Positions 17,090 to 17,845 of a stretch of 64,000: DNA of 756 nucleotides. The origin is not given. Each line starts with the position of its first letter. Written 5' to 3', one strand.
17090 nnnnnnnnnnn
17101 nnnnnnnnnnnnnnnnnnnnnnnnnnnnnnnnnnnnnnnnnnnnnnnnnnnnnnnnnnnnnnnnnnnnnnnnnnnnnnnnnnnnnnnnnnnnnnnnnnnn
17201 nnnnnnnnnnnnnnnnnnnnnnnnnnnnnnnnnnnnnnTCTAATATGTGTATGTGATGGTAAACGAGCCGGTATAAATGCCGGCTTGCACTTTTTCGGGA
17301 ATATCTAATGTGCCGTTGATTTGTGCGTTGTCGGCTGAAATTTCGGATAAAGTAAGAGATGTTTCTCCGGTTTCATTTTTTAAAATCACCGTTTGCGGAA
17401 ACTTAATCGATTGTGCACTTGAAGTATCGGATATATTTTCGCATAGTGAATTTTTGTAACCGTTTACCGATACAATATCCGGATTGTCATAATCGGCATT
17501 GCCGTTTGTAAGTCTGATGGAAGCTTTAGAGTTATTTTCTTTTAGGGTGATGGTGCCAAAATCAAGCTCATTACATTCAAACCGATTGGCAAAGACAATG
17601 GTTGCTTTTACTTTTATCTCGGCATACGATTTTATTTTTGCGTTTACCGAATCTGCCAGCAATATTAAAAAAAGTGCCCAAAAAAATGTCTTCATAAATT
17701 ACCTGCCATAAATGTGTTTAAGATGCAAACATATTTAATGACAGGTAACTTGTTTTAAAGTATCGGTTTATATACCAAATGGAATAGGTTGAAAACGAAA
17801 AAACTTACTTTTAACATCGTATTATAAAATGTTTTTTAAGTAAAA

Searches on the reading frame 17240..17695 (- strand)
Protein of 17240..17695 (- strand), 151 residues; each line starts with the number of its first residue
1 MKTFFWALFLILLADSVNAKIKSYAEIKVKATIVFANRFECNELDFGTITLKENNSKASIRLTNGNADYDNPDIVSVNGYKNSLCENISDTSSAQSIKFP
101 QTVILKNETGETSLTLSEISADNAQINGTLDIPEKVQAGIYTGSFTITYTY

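Call 11: search_protein_families(library=pfam, proteins=[window:17240-17695:-], max_evalue=1)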
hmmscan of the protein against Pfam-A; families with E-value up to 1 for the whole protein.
window:17240-17695:- (151 aa): 2 families
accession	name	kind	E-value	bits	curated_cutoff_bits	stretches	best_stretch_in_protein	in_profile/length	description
PF14352.11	DUF4402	-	1.7e-07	32.4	25.2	1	42-151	7-129/129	Domain of unknown function (DUF4402)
PF22680.2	Glyco_hydro_123_N_2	-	0.012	15.9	27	1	28-148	32-141/142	Glycoside hydrolase 123 N-terminal domain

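Call 12: search_protein_families(library=ncbifam, proteins=[window:17240-17695:-], max_evalue=1)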
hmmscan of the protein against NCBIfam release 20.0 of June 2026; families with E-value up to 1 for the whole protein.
window:17240-17695:- (151 aa): 0 families
